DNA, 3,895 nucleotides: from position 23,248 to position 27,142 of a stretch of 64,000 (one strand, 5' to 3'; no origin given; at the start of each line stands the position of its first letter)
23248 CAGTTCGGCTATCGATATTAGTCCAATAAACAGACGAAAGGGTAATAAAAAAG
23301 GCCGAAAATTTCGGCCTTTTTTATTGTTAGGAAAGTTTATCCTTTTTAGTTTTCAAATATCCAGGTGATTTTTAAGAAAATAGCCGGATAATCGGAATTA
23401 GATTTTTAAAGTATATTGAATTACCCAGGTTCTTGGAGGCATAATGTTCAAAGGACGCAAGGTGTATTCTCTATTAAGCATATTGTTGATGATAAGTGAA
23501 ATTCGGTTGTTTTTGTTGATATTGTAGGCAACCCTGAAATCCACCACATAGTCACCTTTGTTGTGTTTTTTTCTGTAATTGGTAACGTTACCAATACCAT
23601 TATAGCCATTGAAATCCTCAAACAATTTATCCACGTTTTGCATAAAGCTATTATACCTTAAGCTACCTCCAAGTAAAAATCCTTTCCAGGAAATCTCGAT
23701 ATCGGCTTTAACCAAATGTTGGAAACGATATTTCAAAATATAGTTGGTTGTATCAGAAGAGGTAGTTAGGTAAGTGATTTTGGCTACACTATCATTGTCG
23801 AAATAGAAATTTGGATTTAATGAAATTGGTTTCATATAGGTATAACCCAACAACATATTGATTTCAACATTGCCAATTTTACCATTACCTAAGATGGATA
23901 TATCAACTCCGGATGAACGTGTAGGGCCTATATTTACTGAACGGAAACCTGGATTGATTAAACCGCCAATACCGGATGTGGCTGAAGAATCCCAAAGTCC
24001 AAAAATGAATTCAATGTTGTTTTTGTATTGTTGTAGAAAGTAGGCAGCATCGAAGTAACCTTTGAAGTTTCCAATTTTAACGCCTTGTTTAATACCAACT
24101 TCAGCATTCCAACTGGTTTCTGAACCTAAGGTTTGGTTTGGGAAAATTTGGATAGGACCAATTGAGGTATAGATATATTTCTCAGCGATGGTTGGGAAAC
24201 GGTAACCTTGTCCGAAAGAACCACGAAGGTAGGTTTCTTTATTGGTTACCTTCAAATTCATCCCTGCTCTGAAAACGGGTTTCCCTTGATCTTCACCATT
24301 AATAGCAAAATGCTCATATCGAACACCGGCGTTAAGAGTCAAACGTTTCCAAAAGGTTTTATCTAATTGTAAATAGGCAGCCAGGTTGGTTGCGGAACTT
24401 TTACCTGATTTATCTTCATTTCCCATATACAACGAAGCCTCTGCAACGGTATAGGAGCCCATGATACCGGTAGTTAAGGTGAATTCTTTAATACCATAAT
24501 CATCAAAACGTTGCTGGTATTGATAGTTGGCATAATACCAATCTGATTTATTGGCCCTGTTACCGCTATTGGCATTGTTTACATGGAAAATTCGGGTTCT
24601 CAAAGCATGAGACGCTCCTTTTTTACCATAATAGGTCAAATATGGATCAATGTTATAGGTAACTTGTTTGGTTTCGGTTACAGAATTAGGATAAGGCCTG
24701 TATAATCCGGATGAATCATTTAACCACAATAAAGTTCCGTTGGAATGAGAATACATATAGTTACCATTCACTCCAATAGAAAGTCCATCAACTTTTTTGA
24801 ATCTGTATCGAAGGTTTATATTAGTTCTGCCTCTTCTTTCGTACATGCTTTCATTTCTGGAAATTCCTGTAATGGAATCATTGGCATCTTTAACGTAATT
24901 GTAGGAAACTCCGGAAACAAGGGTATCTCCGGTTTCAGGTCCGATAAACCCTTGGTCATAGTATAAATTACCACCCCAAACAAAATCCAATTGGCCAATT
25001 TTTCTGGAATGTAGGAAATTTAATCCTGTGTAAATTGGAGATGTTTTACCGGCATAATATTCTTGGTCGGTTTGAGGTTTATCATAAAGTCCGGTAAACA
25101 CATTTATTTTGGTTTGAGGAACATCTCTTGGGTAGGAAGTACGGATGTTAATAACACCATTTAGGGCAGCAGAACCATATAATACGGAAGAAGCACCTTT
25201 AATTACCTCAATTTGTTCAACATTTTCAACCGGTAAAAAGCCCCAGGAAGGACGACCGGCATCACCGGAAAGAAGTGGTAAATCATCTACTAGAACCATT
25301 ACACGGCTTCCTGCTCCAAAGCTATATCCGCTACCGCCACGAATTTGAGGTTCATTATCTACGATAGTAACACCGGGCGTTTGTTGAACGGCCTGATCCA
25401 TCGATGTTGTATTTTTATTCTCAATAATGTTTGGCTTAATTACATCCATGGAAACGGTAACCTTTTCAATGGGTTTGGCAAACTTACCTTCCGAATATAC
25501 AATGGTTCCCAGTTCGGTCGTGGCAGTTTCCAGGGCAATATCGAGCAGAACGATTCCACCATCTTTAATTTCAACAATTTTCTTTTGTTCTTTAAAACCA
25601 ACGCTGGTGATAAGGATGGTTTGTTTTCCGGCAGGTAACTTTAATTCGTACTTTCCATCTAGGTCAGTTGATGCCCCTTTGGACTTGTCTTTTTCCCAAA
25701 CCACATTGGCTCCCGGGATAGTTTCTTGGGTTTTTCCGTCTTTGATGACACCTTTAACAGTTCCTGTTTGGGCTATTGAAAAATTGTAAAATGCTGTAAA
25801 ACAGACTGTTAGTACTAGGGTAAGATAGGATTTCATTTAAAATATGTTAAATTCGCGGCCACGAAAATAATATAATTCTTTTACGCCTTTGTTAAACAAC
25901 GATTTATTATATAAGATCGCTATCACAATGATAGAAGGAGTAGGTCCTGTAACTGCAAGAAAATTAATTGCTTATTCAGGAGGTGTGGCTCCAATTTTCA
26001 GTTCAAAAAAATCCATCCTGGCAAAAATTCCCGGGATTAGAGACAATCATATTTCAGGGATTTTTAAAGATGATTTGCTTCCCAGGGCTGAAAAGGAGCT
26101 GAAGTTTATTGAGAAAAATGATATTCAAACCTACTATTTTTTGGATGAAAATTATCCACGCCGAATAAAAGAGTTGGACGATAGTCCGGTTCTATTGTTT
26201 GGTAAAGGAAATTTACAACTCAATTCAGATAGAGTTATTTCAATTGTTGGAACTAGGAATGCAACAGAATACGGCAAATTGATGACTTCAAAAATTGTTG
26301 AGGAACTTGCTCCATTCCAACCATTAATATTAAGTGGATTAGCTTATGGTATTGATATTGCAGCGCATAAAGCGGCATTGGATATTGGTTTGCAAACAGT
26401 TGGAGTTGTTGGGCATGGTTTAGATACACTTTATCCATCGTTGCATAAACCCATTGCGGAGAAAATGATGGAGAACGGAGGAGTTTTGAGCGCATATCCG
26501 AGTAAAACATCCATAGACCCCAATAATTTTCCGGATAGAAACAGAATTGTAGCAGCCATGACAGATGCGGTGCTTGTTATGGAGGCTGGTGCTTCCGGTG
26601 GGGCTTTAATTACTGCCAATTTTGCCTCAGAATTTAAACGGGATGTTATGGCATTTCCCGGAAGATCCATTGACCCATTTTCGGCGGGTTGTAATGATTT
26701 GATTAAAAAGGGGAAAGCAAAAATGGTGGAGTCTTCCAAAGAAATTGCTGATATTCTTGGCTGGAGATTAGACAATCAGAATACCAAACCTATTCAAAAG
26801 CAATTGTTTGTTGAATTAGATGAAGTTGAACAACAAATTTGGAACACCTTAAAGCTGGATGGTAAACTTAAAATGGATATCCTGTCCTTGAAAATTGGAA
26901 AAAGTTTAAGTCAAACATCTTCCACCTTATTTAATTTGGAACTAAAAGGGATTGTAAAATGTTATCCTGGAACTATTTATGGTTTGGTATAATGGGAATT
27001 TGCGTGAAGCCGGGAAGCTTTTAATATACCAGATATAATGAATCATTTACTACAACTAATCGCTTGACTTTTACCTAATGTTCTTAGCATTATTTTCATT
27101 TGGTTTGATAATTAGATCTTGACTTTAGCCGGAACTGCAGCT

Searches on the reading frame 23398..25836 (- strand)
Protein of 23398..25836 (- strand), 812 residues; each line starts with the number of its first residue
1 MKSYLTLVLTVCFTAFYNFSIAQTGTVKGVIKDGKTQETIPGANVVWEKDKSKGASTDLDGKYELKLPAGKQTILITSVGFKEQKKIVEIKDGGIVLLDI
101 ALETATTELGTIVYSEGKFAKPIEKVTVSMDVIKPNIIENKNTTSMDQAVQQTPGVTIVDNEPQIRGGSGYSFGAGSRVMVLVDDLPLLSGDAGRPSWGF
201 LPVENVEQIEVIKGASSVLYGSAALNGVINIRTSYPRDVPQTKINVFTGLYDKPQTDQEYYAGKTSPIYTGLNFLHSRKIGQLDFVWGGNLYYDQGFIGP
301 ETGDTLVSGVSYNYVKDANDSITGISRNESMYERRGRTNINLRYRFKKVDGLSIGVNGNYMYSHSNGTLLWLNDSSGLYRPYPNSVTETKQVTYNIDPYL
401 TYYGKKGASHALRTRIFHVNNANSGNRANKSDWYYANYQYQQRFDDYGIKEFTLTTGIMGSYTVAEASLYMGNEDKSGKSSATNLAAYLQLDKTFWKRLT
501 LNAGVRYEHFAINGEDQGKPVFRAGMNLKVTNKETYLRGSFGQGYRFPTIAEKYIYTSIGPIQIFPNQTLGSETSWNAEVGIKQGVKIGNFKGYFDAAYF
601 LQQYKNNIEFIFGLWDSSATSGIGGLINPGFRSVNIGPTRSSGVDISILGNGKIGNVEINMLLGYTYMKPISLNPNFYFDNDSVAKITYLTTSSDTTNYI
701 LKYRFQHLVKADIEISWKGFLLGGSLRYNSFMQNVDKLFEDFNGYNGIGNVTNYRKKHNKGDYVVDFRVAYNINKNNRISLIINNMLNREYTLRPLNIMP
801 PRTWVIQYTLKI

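Call 6: search_protein_families(library=pfam, proteins=[window:23398-25836:-], max_evalue=0.01)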
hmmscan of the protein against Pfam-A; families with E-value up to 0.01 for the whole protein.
window:23398-25836:- (812 aa): 4 families
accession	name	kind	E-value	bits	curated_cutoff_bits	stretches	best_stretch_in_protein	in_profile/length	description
PF00593.30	TonB_dep_Rec_b-barrel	-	1.9e-30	107.5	27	1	302-785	26-435/436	TonB dependent receptor-like, beta-barrel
PF07715.20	Plug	-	3e-21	76.4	23.9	1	123-228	2-107/107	TonB-dependent Receptor Plug Domain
PF13715.12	CarbopepD_reg_2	-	4.3e-17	62.4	32.2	1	27-113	1-87/88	CarboxypepD_reg-like domain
PF13620.12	CarboxypepD_reg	-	1.3e-11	45.1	32.3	1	26-103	1-82/82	Carboxypeptidase regulatory-like domain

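Call 7: search_protein_families(library=ncbifam, proteins=[window:23398-25836:-], max_evalue=0.01)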
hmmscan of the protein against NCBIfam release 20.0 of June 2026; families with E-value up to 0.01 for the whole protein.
window:23398-25836:- (812 aa): 24 families
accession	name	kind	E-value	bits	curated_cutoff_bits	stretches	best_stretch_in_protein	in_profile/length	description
TIGR01786.1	TonB-hemlactrns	subfamily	1.2e-33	116.5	323.75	2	442-792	374-687/719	TonB-dependent hemoglobin/transferrin/lactoferrin family receptor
TIGR01785.1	TonB-hemin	subfamily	1.8e-32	112.6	316.85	2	120-239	12-134/677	TonB-dependent heme/hemoglobin receptor family protein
TIGR01779.1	TonB-B12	equivalog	1.2e-22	80.3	599.7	1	102-252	20-172/614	TonB-dependent vitamin B12 receptor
TIGR01783.1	TonB-siderophor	subfamily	8.5e-21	74.2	223.5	2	126-246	2-120/649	TonB-dependent siderophore receptor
NF050067.1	TonBEntbctnRecCfrA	equivalog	1.5e-16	59.9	1200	2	102-238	19-162/698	TonB-dependent ferric enterobactin receptor CfrA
NF007926.1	PRK10641.1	equivalog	2.2e-15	56.3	836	1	104-249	22-167/617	TonB-dependent vitamin B12 receptor BtuB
NF007349.0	PRK09840.1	equivalog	3e-13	48.7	686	1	114-238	59-179/760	catecholate siderophore receptor Fiu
NF010048.1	PRK13524.1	subfamily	1.3e-11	43.8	493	2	200-259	142-198/744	FepA family TonB-dependent siderophore receptor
NF010010.0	PRK13483.1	equivalog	1.9e-11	42.7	927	1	105-256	29-185/660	ligand-gated channel protein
NF010011.0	PRK13484.1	equivalog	2.5e-11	42.6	1197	1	109-234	30-159/682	IreA family TonB-dependent siderophore receptor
NF053590.1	TonB_dep_TOL0244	equivalog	1.6e-10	40.2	645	1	115-242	17-148/604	TOL_0244 family TonB-dependent receptor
NF007478.2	PRK10064.1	equivalog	2.5e-10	39.3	745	1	106-234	27-158/663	catecholate siderophore receptor CirA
NF010051.0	PRK13528.1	subfamily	3.9e-10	38.6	583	1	199-257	137-192/727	FepA family TonB-dependent siderophore receptor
NF010038.0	PRK13513.1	equivalog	4.8e-10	38.6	942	1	103-242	29-173/659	ligand-gated channel protein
NF052345.1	S_layer_anammox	exception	2.2e-09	35.3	1400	1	21-157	1309-1444/1596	Kustd1514 family S-layer glycoprotein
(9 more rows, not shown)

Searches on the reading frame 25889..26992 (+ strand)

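Call 6: search_protein_families(library=pfam, proteins=[window:25889-26992:+], max_evalue=0.01)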
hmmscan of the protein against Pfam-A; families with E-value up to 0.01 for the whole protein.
window:25889-26992:+ (367 aa): 4 families
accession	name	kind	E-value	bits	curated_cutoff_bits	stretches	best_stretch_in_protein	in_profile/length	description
PF02481.21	DNA_processg_A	-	6.3e-71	238.4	29.6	1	74-280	2-210/212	DNA recombination-mediator protein A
PF17782.7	DprA_WH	-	0.00033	21.1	22.9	1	309-361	9-60/61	DprA winged helix domain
PF12694.12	cpYpsA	-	0.0015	18.7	26.2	0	147-266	1-106/145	Circularly permutated YpsA SLOG family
PF14520.12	HHH_5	-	0.0049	17.8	27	0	13-50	5-43/57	Helix-hairpin-helix domain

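Call 7: search_protein_families(library=ncbifam, proteins=[window:25889-26992:+], max_evalue=0.01)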
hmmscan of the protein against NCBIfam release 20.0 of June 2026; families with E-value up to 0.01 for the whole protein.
window:25889-26992:+ (367 aa): 3 families
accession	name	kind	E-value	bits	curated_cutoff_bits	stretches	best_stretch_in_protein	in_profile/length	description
TIGR00732.1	dprA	equivalog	1e-63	214.5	191.15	1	72-286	2-216/220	DNA-processing protein DprA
NF008007.0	PRK10736.1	equivalog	9.8e-57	192.8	495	1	68-362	61-357/374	DNA-protecting protein DprA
TIGR01884.1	cas_HTH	subfamily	0.002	17.6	60.2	1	308-358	138-188/202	CRISPR-associated CARF protein Csa3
